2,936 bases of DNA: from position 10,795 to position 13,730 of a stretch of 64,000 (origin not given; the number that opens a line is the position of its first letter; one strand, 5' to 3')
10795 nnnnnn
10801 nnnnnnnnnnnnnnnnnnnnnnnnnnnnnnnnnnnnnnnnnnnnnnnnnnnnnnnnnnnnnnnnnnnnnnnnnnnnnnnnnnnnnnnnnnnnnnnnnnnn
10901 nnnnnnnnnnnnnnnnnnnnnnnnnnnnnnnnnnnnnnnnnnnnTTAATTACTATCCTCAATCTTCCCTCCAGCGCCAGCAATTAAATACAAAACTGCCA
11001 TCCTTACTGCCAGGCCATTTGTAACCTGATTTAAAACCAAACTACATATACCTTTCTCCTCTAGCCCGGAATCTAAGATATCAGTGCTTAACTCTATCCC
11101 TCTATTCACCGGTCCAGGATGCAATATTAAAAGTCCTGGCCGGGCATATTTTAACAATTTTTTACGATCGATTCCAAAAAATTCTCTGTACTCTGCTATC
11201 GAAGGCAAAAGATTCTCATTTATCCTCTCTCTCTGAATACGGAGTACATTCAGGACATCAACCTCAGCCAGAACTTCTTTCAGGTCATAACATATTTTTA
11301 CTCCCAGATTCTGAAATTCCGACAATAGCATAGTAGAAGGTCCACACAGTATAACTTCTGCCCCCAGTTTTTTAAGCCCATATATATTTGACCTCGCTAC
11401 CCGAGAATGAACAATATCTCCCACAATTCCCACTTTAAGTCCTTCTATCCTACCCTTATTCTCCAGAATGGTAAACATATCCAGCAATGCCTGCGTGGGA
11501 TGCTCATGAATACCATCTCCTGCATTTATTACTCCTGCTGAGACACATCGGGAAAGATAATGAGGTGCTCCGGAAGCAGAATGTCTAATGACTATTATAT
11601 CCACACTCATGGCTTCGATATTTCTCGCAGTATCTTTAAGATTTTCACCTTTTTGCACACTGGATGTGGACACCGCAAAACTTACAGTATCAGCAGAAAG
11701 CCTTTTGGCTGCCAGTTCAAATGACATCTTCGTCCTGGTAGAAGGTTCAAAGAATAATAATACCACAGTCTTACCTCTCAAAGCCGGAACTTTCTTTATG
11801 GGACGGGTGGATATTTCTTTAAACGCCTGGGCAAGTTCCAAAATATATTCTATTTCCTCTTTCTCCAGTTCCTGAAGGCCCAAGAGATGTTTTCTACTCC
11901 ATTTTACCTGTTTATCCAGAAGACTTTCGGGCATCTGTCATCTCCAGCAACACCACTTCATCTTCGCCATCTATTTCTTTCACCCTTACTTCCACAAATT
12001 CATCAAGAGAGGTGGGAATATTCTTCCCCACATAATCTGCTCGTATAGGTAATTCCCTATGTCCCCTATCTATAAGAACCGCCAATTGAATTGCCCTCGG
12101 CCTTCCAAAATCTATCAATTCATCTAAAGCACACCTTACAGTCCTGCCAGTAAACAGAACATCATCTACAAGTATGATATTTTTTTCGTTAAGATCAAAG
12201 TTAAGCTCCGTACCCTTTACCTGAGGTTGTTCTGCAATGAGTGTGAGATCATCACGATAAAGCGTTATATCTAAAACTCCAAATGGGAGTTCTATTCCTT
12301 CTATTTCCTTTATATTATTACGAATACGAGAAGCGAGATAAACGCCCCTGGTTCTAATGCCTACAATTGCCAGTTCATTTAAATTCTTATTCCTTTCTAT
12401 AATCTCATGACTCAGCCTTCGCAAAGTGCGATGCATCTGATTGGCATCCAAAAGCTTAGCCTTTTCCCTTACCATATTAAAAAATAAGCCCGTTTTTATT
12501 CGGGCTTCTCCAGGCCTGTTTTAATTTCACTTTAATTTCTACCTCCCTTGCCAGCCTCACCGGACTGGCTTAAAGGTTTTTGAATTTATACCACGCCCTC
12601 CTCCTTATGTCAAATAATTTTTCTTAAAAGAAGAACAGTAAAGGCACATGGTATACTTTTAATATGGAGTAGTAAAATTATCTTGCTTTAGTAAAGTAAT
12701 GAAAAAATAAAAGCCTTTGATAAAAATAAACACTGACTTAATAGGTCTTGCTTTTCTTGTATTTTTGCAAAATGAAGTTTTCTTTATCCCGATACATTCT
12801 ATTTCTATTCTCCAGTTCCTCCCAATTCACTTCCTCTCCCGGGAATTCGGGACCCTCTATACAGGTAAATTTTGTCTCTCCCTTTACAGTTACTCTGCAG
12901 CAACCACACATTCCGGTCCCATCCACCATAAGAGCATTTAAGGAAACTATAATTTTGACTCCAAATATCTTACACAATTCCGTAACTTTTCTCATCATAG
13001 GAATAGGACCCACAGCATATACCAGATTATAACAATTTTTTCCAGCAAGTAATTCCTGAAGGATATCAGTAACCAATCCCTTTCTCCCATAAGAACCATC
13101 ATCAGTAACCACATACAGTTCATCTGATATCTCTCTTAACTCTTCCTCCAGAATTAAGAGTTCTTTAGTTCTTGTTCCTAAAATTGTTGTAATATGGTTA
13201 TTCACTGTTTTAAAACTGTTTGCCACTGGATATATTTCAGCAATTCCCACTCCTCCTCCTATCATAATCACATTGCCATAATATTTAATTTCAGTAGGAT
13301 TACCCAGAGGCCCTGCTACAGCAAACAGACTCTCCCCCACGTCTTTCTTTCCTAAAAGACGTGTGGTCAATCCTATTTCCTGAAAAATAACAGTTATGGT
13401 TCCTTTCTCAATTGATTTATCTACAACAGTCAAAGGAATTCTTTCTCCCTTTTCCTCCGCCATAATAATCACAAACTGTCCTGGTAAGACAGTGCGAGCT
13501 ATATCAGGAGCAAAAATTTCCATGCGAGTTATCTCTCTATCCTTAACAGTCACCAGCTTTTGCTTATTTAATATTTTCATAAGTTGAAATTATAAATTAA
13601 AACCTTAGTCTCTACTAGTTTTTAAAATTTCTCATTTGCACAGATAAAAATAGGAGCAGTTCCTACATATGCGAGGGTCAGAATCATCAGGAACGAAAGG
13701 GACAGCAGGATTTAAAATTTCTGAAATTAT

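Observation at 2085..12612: PyrR-controlled pyrimidine operon carries an embedded nuclease module (EndoQ-like PHP nuclease + Mut7-C PIN-like RNase + exported LolA-fold protein) and mutM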

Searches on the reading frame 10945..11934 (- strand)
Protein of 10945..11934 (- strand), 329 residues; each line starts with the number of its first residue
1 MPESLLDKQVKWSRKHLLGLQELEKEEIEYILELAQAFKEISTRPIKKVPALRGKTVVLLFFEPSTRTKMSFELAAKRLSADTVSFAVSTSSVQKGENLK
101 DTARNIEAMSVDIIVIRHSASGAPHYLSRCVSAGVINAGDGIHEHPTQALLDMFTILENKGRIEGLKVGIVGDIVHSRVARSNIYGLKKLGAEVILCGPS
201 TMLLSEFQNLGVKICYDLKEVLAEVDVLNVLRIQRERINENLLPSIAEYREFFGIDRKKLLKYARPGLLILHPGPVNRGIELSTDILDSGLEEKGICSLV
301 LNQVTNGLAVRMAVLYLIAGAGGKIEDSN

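Call 3: search_protein_families(library=pfam, proteins=[window:10945-11934:-])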
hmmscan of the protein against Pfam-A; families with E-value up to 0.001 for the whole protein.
window:10945-11934:- (329 aa): 2 families
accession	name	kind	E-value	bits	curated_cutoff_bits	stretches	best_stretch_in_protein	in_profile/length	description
PF02729.26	OTCace_N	-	1.1e-48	165.6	29.9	1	15-158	1-148/148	Aspartate/ornithine carbamoyltransferase, carbamoyl-P binding domain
PF00185.30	OTCace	-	1.8e-19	70.8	29.4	1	164-317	1-156/157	Aspartate/ornithine carbamoyltransferase, Asp/Orn binding domain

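Call 4: search_protein_families(library=ncbifam, proteins=[window:10945-11934:-])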
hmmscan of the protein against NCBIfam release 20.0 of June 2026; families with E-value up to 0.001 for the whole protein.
window:10945-11934:- (329 aa): 17 families
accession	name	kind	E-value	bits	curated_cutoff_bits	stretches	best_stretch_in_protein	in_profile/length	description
NF002032.1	PRK00856.1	equivalog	1.7e-117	391.8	263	1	15-318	1-296/297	aspartate carbamoyltransferase catalytic subunit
TIGR00670.1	asp_carb_tr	equivalog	8.8e-96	320.6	236.95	1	15-318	1-302/304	aspartate carbamoyltransferase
NF010387.0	PRK13814.1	equivalog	1.2e-65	221.5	660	1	16-317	7-301/310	aspartate carbamoyltransferase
NF006046.0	PRK08192.1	equivalog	1.1e-45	156.4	512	1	12-326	4-324/339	aspartate carbamoyltransferase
NF008853.0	PRK11891.1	equivalog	3.7e-44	151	560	1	5-328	79-407/430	aspartate carbamoyltransferase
NF001986.0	PRK00779.1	subfamily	8.4e-41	140.1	306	1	13-319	4-304/307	ornithine carbamoyltransferase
TIGR00658.1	orni_carb_tr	equivalog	8e-40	136.9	280.85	1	15-317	1-301/304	ornithine carbamoyltransferase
NF009916.0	PRK13376.1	equivalog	1.1e-28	100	800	1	21-321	14-335/525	bifunctional aspartate carbamoyltransferase catalytic subunit/aspartate carbamoyltransferase regulatory subunit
NF011380.0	PRK14805.1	equivalog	1.2e-27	96.8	421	1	15-201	2-181/302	ornithine carbamoyltransferase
TIGR04384.1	putr_carbamoyl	exception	5.1e-26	91.6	500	1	18-206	3-189/330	putrescine carbamoyltransferase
NF003286.0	PRK04284.1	subfamily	6.5e-23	81.3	515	1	14-202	6-191/332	ornithine carbamoyltransferase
NF002470.0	PRK01713.1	equivalog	7.8e-20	71.6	545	1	14-218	7-205/334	ornithine carbamoyltransferase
NF003384.0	PRK04523.1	equivalog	1.4e-13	50.6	288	1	14-89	3-73/336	N-acetylornithine carbamoyltransferase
NF009213.0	PRK12562.1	subfamily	3.4e-13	49.7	559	1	13-159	5-148/334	ornithine carbamoyltransferase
NF011379.0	PRK14804.1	equivalog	8.3e-10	38.3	373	1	15-200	7-186/311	ornithine carbamoyltransferase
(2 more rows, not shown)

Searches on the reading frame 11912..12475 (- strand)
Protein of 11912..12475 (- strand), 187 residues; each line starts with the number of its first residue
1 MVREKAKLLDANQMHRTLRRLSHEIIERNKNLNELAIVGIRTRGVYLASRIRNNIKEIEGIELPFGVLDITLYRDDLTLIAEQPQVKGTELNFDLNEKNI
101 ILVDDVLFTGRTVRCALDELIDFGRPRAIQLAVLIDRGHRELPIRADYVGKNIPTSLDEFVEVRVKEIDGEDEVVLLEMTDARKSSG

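Call 7: search_protein_families(library=ncbifam, proteins=[window:11912-12475:-])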
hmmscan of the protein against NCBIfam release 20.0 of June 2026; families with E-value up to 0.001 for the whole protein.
window:11912-12475:- (187 aa): 11 families
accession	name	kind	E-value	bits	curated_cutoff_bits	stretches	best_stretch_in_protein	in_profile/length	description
NF003549.0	PRK05205.1-5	equivalog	6.5e-76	253.8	138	1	3-178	3-180/182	bifunctional pyr operon transcriptional regulator/uracil phosphoribosyltransferase PyrR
NF003548.0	PRK05205.1-4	equivalog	4.2e-70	235.1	218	1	6-178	4-171/173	bifunctional pyr operon transcriptional regulator/uracil phosphoribosyltransferase PyrR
NF003547.0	PRK05205.1-3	equivalog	8.6e-68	228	230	1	3-178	11-190/194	bifunctional pyr operon transcriptional regulator/uracil phosphoribosyltransferase PyrR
NF003546.0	PRK05205.1-2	equivalog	1.7e-57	193.9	268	1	8-176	6-174/175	bifunctional pyr operon transcriptional regulator/uracil phosphoribosyltransferase PyrR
NF003545.0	PRK05205.1-1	equivalog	8.2e-46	155.6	140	1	8-164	3-156/171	bifunctional pyr operon transcriptional regulator/uracil phosphoribosyltransferase PyrR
TIGR01203.1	HGPRTase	equivalog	5.8e-11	42.4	150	1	8-155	2-143/167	hypoxanthine phosphoribosyltransferase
NF006605.0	PRK09162.1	equivalog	1.4e-09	37.6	181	1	3-154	12-156/183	hypoxanthine-guanine phosphoribosyltransferase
NF002620.0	PRK02277.1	subfamily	1.4e-06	28.1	115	1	18-137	69-180/201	orotate phosphoribosyltransferase-like protein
NF002636.0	PRK02304.1-5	equivalog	0.00014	21.4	125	0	96-136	116-155/176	adenine phosphoribosyltransferase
NF040646.1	HPT_Archaea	equivalog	0.00052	19.7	200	1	96-152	113-167/184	hypoxanthine/guanine phosphoribosyltransferase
TIGR01251.1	ribP_PPkin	subfamily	0.0007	18.6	113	0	82-124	195-237/309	ribose-phosphate diphosphokinase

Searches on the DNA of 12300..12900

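Call 9: search_rna_families(source=window, start=12300, end=12900, threshold=evalue, max_evalue=10, show_alignments=2)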
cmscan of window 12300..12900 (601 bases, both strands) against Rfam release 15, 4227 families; matches with E-value up to 10: 3.
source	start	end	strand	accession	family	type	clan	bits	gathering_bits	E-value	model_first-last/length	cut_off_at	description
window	12478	12580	-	RF00515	PyrR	Cis-reg;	-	48.3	54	1.4e-05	1-115/115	no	PyrR binding site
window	12677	12755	-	RF02143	HYMAI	Gene; lncRNA;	-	16.3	80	0.61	177-241/241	no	Hydatidiform mole associated and imprinted conserved region 1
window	12480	12550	-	RF00513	Trp_leader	Cis-reg; leader;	-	14.2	41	6.1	1-100/100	no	Tryptophan operon leader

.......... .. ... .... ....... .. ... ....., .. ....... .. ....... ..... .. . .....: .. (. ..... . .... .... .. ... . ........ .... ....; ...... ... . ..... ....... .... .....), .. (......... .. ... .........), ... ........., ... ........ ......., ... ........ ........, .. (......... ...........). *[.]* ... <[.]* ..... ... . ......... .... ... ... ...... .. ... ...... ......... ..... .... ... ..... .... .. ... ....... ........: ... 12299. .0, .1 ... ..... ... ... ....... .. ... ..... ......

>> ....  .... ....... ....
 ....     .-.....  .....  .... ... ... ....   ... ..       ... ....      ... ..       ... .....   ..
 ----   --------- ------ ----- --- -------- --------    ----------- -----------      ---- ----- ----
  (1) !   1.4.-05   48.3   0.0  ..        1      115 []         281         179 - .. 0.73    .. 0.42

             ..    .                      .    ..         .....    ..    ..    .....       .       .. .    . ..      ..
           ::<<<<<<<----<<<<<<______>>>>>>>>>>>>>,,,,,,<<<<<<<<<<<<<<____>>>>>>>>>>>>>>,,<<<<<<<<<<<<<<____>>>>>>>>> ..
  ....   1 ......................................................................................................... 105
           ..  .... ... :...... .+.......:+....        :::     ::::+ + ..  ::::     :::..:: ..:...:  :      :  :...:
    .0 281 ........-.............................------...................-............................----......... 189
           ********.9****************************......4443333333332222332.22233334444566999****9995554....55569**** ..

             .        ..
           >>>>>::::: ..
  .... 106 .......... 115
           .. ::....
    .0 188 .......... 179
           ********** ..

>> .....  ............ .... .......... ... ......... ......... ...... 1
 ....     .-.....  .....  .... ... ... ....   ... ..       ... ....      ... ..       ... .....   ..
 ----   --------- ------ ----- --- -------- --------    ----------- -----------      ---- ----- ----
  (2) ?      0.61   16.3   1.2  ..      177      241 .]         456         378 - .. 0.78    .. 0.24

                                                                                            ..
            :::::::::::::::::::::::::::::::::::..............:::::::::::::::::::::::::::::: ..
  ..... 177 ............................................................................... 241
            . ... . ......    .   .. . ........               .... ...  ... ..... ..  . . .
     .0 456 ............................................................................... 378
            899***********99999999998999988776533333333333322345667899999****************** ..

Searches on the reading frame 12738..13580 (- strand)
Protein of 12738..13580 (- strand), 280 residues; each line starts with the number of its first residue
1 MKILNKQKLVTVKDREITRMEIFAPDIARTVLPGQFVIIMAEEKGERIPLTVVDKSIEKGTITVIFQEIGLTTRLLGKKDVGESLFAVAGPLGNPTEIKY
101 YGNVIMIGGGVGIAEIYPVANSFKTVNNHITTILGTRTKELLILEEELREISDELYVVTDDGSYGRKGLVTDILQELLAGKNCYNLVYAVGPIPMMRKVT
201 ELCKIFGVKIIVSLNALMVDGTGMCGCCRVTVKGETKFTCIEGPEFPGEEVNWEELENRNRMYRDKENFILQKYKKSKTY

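Call 7: search_protein_families(library=ncbifam, proteins=[window:12738-13580:-])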
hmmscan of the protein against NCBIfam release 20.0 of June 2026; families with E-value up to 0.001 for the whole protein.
window:12738-13580:- (280 aa): 17 families
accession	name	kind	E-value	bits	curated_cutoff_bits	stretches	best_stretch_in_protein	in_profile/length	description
NF004862.0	PRK06222.1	subfamily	1.6e-110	369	220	1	2-278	3-275/281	sulfide/dihydroorotate dehydrogenase-like FAD/NAD-binding protein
NF009414.0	PRK12778.1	equivalog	5.9e-102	342.2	1103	1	2-276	3-273/752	bifunctional dihydroorotate dehydrogenase B NAD binding subunit/NADPH-dependent glutamate synthase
NF009413.0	PRK12775.1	equivalog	4e-78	263.3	1895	1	20-272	17-269/1006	putative trifunctional 2-polyprenylphenol hydroxylase/glutamate synthase subunit beta/ferritin domain-containing protein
NF009415.0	PRK12779.1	equivalog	2.6e-59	201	1519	1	2-270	652-937/944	putative bifunctional glutamate synthase subunit beta/2-polyprenylphenol hydroxylase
NF000796.0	PRK00054.1-1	equivalog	1.9e-43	148.6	224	1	19-263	17-247/254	dihydroorotate dehydrogenase electron transfer subunit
NF000798.0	PRK00054.1-3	equivalog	2e-36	125.9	219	1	28-251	28-242/244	dihydroorotate dehydrogenase electron transfer subunit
NF000799.0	PRK00054.1-4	equivalog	2.4e-33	115.3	314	1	6-251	4-256/258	dihydroorotate dehydrogenase electron transfer subunit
NF000797.0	PRK00054.1-2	equivalog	1.2e-28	100.2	270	1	6-248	14-262/267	dihydroorotate dehydrogenase electron transfer subunit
TIGR02911.1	sulfite_red_B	equivalog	1e-16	60.8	288.6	1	27-246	27-251/261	anaerobic sulfite reductase subunit AsrB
NF004470.0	PRK05802.1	equivalog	1.9e-16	60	313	1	16-236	81-309/330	sulfide/dihydroorotate dehydrogenase-like FAD/NAD-binding protein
NF006220.0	PRK08345.1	subfamily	9.7e-14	51.3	395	2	17-148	27-163/294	cytochrome-c3 hydrogenase subunit gamma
NF040835.1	sulfhyd_HydG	equivalog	9.5e-12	44.8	650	1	24-246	41-279/292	NADPH-dependent hydrogenase/sulfhydrogenase 1 subunit gamma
NF040830.1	sulfhyd_ShyC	equivalog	4.9e-11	42.3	600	1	21-148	27-157/288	NAD(P)-dependent hydrogenase/sulfhydrogenase 2 subunit gamma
NF040810.1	BenC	equivalog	5.6e-07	29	430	1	27-208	130-320/333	benzoate 1,2-dioxygenase electron transfer component BenC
NF058606.1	GlBtMonoRdsGbcB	equivalog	9.3e-07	28.1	500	1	33-208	45-237/362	glycine betaine monooxygenase reductase subunit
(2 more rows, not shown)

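Call 84: search_protein_families(library=pfam, max_evalue=0.00001, proteins=[window:12738-13580:-])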
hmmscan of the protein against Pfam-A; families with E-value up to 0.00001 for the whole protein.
window:12738-13580:- (280 aa): 2 families
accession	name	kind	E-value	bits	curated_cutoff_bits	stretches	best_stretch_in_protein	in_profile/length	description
PF10418.14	DHODB_Fe-S_bind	-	6.4e-12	45.4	23.9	1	216-251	2-40/41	Iron-sulfur cluster binding domain of dihydroorotate dehydrogenase B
PF00175.26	NAD_binding_1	-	3.1e-08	34.7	22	1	106-199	1-107/109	Oxidoreductase NAD-binding domain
